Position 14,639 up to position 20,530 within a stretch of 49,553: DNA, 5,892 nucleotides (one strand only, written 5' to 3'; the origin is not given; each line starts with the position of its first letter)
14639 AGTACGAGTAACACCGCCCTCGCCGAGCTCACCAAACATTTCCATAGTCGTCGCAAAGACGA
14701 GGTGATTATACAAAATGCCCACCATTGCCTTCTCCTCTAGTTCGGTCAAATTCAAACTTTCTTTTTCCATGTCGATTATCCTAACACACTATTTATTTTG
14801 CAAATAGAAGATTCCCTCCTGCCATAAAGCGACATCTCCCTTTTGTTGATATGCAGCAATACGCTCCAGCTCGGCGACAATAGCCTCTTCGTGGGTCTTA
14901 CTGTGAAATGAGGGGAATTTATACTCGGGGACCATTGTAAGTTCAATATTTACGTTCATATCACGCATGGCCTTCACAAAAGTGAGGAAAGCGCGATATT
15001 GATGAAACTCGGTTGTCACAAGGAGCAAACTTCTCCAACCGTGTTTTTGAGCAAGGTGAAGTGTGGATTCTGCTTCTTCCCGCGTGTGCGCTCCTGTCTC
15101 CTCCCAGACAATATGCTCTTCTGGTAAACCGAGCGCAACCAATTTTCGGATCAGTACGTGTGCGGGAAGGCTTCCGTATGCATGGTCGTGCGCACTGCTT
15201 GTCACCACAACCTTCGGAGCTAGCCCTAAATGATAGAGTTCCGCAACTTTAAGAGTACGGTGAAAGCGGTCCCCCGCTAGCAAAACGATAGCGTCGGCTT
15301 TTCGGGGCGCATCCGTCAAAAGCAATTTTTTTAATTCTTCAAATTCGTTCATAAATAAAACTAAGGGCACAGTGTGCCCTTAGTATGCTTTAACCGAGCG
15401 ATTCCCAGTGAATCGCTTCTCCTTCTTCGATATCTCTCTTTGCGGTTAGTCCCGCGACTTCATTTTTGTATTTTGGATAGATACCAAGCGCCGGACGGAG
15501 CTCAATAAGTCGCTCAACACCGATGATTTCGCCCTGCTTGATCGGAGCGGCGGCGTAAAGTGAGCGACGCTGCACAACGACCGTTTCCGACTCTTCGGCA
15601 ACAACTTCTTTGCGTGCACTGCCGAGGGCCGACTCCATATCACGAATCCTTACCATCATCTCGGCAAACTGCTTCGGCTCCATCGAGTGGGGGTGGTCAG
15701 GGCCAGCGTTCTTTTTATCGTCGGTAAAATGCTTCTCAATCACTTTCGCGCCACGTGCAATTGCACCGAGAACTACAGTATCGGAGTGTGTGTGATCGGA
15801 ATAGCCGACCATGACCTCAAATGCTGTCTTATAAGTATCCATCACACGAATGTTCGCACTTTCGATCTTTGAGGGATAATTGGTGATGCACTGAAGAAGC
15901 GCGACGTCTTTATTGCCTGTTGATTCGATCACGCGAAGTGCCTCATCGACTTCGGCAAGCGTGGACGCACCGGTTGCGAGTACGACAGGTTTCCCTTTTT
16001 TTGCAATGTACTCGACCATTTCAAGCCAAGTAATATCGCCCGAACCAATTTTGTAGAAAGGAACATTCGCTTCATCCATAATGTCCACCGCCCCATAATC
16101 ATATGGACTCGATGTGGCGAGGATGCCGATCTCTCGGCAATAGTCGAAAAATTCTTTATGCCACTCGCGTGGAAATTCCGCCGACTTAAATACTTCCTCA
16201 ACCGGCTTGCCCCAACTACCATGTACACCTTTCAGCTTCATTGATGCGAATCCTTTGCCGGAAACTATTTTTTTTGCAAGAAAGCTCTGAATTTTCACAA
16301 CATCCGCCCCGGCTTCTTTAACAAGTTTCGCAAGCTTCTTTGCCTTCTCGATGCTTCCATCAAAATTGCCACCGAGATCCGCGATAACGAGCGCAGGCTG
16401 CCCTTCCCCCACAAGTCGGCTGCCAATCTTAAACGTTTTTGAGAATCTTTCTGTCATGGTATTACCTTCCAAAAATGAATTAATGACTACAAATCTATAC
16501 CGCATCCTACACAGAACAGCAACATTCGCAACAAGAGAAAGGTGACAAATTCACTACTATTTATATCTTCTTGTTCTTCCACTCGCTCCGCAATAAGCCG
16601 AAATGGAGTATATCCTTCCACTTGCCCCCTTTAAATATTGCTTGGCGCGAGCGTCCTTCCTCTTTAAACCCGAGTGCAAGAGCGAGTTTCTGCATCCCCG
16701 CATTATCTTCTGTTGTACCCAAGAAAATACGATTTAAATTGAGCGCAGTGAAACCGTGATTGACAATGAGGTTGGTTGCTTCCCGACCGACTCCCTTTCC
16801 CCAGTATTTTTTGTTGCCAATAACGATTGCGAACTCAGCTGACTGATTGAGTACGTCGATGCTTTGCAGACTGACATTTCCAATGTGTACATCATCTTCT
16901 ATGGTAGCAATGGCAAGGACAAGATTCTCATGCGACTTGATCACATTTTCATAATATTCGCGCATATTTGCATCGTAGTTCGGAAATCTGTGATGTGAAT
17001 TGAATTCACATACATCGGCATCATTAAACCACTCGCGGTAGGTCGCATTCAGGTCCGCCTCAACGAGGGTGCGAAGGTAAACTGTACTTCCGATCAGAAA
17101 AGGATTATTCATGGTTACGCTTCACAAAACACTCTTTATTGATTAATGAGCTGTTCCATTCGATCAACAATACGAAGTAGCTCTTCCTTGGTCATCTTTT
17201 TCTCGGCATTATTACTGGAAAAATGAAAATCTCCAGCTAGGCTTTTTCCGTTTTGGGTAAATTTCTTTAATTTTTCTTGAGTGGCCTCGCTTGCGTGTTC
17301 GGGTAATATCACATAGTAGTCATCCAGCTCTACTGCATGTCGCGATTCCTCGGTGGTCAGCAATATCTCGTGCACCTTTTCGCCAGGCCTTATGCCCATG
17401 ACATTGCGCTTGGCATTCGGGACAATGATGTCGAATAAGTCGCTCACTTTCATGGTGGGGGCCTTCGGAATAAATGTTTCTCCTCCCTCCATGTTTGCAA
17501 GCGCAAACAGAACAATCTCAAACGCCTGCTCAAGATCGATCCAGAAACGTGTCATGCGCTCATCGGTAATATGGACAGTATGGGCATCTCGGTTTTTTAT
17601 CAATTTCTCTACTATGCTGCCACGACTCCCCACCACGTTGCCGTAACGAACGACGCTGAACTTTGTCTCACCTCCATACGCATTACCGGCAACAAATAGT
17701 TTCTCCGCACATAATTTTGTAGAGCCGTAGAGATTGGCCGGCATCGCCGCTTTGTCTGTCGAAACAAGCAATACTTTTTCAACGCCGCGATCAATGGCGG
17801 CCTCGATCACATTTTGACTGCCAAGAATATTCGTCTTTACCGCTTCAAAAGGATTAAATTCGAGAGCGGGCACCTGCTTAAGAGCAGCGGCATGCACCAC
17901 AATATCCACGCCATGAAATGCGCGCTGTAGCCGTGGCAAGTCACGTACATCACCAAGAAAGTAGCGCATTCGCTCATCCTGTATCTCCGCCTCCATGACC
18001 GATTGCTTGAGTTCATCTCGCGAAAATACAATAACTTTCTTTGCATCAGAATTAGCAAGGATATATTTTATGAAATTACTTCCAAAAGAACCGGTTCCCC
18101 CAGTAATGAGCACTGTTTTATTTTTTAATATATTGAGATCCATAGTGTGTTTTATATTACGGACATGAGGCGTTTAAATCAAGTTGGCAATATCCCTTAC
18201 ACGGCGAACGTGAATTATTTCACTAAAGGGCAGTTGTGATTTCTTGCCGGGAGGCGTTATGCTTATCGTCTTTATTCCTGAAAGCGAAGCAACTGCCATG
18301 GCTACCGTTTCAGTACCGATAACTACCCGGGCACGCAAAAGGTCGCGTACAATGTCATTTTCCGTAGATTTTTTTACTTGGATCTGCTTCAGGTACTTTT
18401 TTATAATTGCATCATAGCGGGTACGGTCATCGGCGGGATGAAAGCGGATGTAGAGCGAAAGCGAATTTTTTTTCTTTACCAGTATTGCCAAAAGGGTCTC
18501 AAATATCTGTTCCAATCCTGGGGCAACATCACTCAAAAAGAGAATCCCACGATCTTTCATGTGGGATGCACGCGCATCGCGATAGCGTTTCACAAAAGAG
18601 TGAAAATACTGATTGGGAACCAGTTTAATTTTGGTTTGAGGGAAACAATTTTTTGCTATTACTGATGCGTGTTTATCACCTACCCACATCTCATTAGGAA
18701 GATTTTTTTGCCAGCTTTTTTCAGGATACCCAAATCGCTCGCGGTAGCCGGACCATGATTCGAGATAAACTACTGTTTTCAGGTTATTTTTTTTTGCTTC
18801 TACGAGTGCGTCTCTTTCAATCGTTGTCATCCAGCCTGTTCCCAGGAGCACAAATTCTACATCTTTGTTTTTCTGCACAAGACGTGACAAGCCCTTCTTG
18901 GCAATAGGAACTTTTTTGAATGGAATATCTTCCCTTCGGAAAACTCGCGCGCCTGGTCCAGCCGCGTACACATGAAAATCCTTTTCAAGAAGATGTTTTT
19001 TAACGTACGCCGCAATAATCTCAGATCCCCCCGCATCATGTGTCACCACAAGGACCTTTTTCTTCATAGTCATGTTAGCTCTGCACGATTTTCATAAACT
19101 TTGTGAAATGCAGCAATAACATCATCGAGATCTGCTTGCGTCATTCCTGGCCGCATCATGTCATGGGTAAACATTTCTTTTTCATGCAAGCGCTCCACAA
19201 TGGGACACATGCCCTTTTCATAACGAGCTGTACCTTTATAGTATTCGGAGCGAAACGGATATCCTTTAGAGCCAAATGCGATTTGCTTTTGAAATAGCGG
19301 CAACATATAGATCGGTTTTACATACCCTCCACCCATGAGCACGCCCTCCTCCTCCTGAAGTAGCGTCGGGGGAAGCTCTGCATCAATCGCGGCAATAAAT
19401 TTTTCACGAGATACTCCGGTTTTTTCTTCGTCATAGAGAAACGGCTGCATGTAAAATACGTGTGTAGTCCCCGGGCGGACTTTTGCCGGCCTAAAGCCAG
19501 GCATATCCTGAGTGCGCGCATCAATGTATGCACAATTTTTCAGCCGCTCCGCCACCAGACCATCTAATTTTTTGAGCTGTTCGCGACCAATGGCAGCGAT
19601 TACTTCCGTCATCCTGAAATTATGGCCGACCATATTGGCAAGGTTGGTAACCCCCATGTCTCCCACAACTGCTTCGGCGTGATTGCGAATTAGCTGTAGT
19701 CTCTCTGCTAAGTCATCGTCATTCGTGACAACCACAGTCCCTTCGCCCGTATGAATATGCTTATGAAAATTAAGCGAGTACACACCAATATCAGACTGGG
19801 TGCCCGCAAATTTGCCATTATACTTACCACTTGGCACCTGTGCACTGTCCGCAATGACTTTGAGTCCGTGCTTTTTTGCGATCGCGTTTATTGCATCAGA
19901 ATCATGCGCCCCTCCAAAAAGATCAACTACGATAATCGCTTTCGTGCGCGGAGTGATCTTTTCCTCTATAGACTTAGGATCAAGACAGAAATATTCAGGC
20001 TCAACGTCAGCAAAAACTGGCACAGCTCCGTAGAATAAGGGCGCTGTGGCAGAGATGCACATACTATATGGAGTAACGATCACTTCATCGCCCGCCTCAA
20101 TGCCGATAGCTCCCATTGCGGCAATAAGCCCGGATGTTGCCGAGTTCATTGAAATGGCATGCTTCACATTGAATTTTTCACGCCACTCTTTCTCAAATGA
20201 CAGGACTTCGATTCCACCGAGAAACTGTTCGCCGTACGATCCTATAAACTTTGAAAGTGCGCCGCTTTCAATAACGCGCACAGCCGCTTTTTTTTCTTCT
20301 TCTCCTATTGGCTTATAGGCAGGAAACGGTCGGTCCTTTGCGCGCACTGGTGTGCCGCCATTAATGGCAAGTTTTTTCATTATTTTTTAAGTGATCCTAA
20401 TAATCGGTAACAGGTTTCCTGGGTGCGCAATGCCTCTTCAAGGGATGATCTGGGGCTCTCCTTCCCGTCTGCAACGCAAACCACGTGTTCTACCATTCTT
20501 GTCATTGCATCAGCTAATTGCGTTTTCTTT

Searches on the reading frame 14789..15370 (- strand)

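Call 8: search_protein_families(library=ncbifam, proteins=[window:14789-15370:-])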
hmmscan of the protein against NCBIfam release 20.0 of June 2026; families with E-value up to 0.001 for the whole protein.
window:14789-15370:- (193 aa): 1 family
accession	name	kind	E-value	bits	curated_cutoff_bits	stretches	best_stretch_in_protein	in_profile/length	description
NF007794.0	PRK10494.1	equivalog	0.0008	18.9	205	0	44-133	114-199/259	envelope biogenesis factor ElyC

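Call 9: search_protein_families(library=pfam, proteins=[window:14789-15370:-])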
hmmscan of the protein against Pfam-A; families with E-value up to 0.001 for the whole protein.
window:14789-15370:- (193 aa): 1 family
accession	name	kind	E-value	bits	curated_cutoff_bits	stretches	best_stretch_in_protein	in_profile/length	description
PF02698.23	DUF218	-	2.5e-14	53.7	27.6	1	26-144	1-105/133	DUF218 domain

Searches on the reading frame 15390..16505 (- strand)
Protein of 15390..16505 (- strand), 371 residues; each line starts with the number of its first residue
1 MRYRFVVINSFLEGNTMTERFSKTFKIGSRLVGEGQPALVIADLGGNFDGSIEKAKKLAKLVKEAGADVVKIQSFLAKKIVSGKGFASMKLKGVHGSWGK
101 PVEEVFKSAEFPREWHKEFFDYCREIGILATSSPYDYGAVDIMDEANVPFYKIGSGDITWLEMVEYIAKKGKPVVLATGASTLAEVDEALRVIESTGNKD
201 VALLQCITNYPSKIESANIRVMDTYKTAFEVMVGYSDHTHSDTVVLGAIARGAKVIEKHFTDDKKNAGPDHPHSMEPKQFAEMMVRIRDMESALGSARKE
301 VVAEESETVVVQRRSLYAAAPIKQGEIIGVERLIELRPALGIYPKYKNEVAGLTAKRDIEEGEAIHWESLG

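Call 8: search_protein_families(library=ncbifam, proteins=[window:15390-16505:-])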
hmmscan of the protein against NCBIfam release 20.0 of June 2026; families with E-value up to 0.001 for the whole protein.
window:15390-16505:- (371 aa): 4 families
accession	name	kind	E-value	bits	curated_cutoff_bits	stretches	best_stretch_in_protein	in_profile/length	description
TIGR03569.1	NeuB_NnaB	equivalog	1.6e-93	313.4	399.65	1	39-365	2-329/329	N-acetylneuraminate synthase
TIGR03586.1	PseI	equivalog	1.2e-87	294.2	340.25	1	38-364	2-326/327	pseudaminic acid synthase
TIGR01361.1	DAHP_synth_Bsub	equivalog_domain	5.6e-06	25.9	267.75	1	147-287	108-257/260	3-deoxy-7-phosphoheptulonate synthase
NF006421.0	PRK08673.1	subfamily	1.5e-05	24.4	335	1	147-296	177-335/338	3-deoxy-7-phosphoheptulonate synthase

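Call 9: search_protein_families(library=pfam, proteins=[window:15390-16505:-])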
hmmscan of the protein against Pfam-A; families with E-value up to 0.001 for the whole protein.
window:15390-16505:- (371 aa): 2 families
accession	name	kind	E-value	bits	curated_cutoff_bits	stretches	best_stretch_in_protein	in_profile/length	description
PF03102.20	NeuB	-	2.1e-81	273.4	22.1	1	62-298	5-240/241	NeuB family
PF08666.17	SAF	-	1.4e-10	42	21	1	313-368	1-60/63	SAF domain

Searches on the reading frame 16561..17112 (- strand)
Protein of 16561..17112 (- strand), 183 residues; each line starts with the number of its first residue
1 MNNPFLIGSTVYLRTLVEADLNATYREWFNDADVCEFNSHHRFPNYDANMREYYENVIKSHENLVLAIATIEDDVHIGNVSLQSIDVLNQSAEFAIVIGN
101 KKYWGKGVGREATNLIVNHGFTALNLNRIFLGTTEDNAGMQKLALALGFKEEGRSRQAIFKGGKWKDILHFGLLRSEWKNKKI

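Call 8: search_protein_families(library=ncbifam, proteins=[window:16561-17112:-])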
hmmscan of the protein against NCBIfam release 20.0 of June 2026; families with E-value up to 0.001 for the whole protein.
window:16561-17112:- (183 aa): 6 families
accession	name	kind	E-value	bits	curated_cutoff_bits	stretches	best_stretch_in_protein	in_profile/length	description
NF011709.0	PRK15130.1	equivalog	1.4e-13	51.1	218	1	11-178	7-169/186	spermidine N1-acetyltransferase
TIGR03585.1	PseH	equivalog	1.2e-08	35.2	93.1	1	71-171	57-155/156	UDP-4-amino-4,6-dideoxy-N-acetyl-beta-L-altrosamine N-acetyltransferase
NF007539.0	PRK10151.1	equivalog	9.9e-06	25.3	184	1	66-169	68-170/179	50S ribosomal protein L7/L12-serine acetyltransferase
NF040503.1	resist_ArsN1a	equivalog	1.1e-05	25.2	170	1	58-169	41-153/159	arsinothricin resistance N-acetyltransferase ArsN1 family A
NF008072.0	PRK10809.1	equivalog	0.00029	20.6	190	1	100-181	112-193/194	ribosomal protein S5-alanine N-acetyltransferase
NF033693.0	AAC_6p_Ie_fam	exception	0.00065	19.9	340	0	11-142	8-146/179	AAC(6')-Ie family aminoglycoside N-acetyltransferase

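Call 9: search_protein_families(library=pfam, proteins=[window:16561-17112:-])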
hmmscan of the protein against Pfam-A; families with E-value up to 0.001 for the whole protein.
window:16561-17112:- (183 aa): 4 families
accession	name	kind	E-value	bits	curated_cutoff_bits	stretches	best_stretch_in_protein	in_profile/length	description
PF13302.13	Acetyltransf_3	-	4e-23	83.1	25.4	1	11-150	2-138/138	Acetyltransferase (GNAT) domain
PF13420.13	Acetyltransf_4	-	2.2e-11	44.5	24.3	1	13-167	1-152/155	Acetyltransferase (GNAT) domain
PF00583.31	Acetyltransf_1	-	1.5e-08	35.3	20.7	1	43-149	14-116/116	Acetyltransferase (GNAT) family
PF13523.12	Acetyltransf_8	-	9.9e-05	22.4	27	1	25-153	9-141/145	Acetyltransferase (GNAT) domain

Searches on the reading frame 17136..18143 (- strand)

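Call 8: search_protein_families(library=ncbifam, proteins=[window:17136-18143:-])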
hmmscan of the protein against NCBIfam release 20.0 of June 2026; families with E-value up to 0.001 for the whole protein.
window:17136-18143:- (335 aa): 34 families (the best 25 are shown)
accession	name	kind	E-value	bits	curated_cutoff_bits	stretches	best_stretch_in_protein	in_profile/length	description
TIGR03589.1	PseB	equivalog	6.3e-127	423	407.75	1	6-324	2-322/324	UDP-N-acetylglucosamine 4,6-dehydratase (inverting)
TIGR04130.1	FnlA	equivalog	2.8e-69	233.6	730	1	6-285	2-288/337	UDP-N-acetylglucosamine 4,6-dehydratase/5-epimerase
TIGR04180.1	EDH_00030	hypoth_equivalog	3.4e-16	59.2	475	1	11-131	1-123/297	NAD-dependent 4,6-dehydratase LegB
TIGR01179.1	galE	equivalog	3.7e-15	55.6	262.3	1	11-175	2-181/332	UDP-glucose 4-epimerase GalE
TIGR03466.1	HpnA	hypoth_equivalog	1.9e-14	53.3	367.65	1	10-130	2-114/327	hopanoid-associated sugar epimerase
TIGR01181.1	dTDP_gluc_dehyt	equivalog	2.3e-14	53.2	365.1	1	11-131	2-127/321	dTDP-glucose 4,6-dehydratase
TIGR02622.1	CDP_4_6_dhtase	equivalog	2.7e-13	49.8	278.45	1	6-132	2-132/352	CDP-glucose 4,6-dehydratase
NF041293.1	G6PDh_Azf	equivalog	1.6e-12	47.4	400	1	8-132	2-118/252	NAD-dependent glucose-6-phosphate dehydrogenase Azf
TIGR02197.1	heptose_epim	equivalog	3.1e-11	43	274.6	1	11-174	1-174/316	ADP-glyceromanno-heptose 6-epimerase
NF007956.0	PRK10675.1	subfamily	1.8e-10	40.5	394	1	10-129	2-124/338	UDP-glucose 4-epimerase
NF052578.1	StrlDmthSdmBMthl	equivalog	1.4e-09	38.2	600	1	10-130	2-114/328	sterol demethylase protein SdmB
NF042422.1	oxyalk_red_OleD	equivalog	7.7e-09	35.3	580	1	11-130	3-111/329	2-alkyl-3-oxoalkanoate reductase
TIGR01214.1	rmlD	equivalog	2.6e-08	33.3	224.05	1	10-149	1-134/285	dTDP-4-dehydrorhamnose reductase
NF042423.1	oxyalk_red_Shew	equivalog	4.9e-08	32.4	580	1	8-130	8-119/331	2-alkyl-3-oxoalkanoate reductase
NF011728.1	PRK15181.1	equivalog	7.8e-08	31.7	760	1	5-123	12-135/348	Vi polysaccharide biosynthesis UDP-N-acetylglucosaminuronic acid C-4 epimerase TviC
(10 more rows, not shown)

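Call 9: search_protein_families(library=pfam, proteins=[window:17136-18143:-])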
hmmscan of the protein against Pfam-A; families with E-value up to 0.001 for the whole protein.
window:17136-18143:- (335 aa): 12 families
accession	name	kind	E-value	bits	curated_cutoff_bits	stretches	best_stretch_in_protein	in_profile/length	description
PF02719.21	Polysacc_synt_2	-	5.5e-89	298.7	20.2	1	11-279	1-291/293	Polysaccharide biosynthesis protein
PF01370.27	Epimerase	-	2.2e-24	86.6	20.9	1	11-221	1-231/240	NAD dependent epimerase/dehydratase family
PF01073.25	3Beta_HSD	-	1.9e-18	66.9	22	1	12-135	1-122/280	3-beta hydroxysteroid dehydrogenase/isomerase family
PF16363.11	GDP_Man_Dehyd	-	1.7e-14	54.5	27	1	12-131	1-131/332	GDP-mannose 4,6 dehydratase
PF04321.23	RmlD_sub_bind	-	7e-11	42.2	27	1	10-182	2-163/287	RmlD substrate binding domain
PF13460.12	NAD_binding_10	-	1.5e-10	41.7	27.2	1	15-133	1-102/184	NAD(P)H-binding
PF07993.18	NAD_binding_4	-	4.3e-10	39.6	20.1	1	13-132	1-138/258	Male sterility protein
PF05368.20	NmrA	-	3.6e-07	30.5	27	1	8-125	2-103/298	NmrA-like family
PF08659.16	KR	-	1.8e-06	28.4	22.6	1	10-128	2-135/180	KR domain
PF00106.31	adh_short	-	5.6e-05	23.2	26.6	1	9-118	1-121/195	short chain dehydrogenase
PF03435.24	Sacchrp_dh_NADP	-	0.00013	22.7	25.1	1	11-86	1-76/129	Saccharopine dehydrogenase NADP binding domain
PF01488.26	Shikimate_DH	-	0.00061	20.3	24.3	0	5-90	9-87/138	Shikimate / quinate 5-dehydrogenase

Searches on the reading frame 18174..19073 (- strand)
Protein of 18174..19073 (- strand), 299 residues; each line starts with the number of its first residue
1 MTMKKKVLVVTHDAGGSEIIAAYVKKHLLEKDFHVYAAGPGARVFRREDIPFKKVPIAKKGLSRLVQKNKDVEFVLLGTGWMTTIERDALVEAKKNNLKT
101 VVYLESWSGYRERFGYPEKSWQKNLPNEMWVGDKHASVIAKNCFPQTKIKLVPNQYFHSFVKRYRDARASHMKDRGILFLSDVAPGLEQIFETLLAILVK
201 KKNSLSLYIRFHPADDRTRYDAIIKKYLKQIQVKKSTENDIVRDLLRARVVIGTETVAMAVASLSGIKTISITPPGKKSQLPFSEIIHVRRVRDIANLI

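Call 8: search_protein_families(library=ncbifam, proteins=[window:18174-19073:-])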
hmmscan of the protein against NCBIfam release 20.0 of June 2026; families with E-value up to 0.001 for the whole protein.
window:18174-19073:- (299 aa): 0 families

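Call 9: search_protein_families(library=pfam, proteins=[window:18174-19073:-])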
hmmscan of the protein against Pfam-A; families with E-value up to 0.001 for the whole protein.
window:18174-19073:- (299 aa): 0 families

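Call 77: search_solved_structures(query=A3, max_evalue=1)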
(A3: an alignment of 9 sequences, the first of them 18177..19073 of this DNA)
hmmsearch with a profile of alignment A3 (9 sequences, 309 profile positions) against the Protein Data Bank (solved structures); distinct sequences matched with E-value up to 1: 1.
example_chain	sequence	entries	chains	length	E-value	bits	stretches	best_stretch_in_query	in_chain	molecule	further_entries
6q45_H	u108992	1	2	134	0.78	12.2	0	128-174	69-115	ATP synthase epsilon chain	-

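Call 78: search_protein_families(library=ncbifam, alignment_id=A3, max_evalue=0.1)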
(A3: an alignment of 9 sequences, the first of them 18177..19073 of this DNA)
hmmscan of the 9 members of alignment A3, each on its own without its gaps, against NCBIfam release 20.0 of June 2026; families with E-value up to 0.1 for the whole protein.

A. member 1, window:18177-19073:- (299 aa): 1 family
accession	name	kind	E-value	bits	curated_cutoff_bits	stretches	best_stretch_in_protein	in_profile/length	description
NF046086.1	BFO_1060_trans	domain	0.022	13.9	200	0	138-276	164-293/365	BFO_1060 family glycosyltransferase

B. families by the number of members that match (of 9 scanned): 2 families
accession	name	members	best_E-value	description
TIGR04396.2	surf_polysacc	4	6e-06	surface carbohydrate biosynthesis protein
NF046086.1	BFO_1060_trans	2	0.022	BFO_1060 family glycosyltransferase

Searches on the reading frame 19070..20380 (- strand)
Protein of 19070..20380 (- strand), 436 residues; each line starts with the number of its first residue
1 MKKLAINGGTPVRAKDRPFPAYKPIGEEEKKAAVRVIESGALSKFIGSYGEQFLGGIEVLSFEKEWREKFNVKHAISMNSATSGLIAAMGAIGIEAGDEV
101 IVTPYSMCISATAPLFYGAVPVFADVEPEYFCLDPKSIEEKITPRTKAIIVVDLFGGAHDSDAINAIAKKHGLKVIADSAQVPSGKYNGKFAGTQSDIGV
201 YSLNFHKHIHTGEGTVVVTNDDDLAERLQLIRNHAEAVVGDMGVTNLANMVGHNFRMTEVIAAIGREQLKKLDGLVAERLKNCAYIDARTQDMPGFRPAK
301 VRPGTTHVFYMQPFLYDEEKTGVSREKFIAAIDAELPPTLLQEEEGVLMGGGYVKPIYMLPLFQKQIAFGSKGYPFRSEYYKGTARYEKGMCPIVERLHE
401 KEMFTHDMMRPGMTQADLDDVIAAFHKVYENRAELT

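Call 8: search_protein_families(library=ncbifam, proteins=[window:19070-20380:-])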
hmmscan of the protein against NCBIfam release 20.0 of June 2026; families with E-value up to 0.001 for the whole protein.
window:19070-20380:- (436 aa): 25 families
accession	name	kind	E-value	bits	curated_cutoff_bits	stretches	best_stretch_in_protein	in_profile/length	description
TIGR03588.1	PseC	equivalog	1.3e-55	188.9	423.5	1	55-382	28-353/380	UDP-4-amino-4,6-dideoxy-N-acetyl-beta-L-altrosamine transaminase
NF008658.2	PRK11658.1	equivalog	2.8e-44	151.3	631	1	25-333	12-314/379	UDP-4-amino-4-deoxy-L-arabinose aminotransferase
TIGR04181.1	NHT_00031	hypoth_equivalog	6e-43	147.1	420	1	44-331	23-314/359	LegC family aminotransferase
TIGR04427.1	PLP_DesI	equivalog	4.4e-39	134.7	650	1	59-335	54-322/390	dTDP-4-dehydro-6-deoxyglucose aminotransferase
NF008687.0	PRK11706.1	equivalog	5.3e-39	134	375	1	66-284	40-261/375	dTDP-4-amino-4,6-dideoxygalactose transaminase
TIGR02379.1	ECA_wecE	subfamily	2.9e-35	121.7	434.85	1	66-283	39-261/376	dTDP-4-amino-4,6-dideoxy-D-glucose transaminase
NF011936.0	PRK15407.1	equivalog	2.3e-34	118.8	423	2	27-237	34-253/440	lipopolysaccharide biosynthesis protein RfbH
NF006230.0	PRK08363.1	equivalog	2.1e-07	30.1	534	1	30-315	52-333/398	alanine aminotransferase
NF004975.0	PRK06348.1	equivalog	4.6e-07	29.2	549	1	44-178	61-201/384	pyridoxal phosphate-dependent aminotransferase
NF009079.0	PRK12414.1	subfamily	5.8e-06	25.6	481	1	77-152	95-169/384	methionine aminotransferase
NF041364.1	GntC_guanitoxin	equivalog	6e-06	25.4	415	1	84-179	71-174/356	guanitoxin biosynthesis PLP-dependent (S)-gamma-hydroxy-L-arginine cyclodehydratase GntC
NF005816.0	PRK07682.1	equivalog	8.4e-06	24.7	620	1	80-179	98-203/390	aminotransferase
NF041091.1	asp_aminotase_Arch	equivalog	2.5e-05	23.3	550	1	30-179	46-200/376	aspartate aminotransferase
NF005744.0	PRK07568.1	subfamily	4.4e-05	22.5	389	1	62-179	78-202/398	pyridoxal phosphate-dependent aminotransferase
NF005305.0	PRK06836.1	equivalog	5.2e-05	22.7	376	1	63-151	89-176/396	pyridoxal phosphate-dependent aminotransferase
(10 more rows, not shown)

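Call 9: search_protein_families(library=pfam, proteins=[window:19070-20380:-])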
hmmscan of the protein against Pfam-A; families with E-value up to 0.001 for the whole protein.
window:19070-20380:- (436 aa): 1 family
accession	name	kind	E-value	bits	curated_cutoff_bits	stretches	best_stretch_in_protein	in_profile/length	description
PF01041.23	DegT_DnrJ_EryC1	-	1.2e-77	262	19.8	1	51-335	18-299/360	DegT/DnrJ/EryC1/StrS aminotransferase family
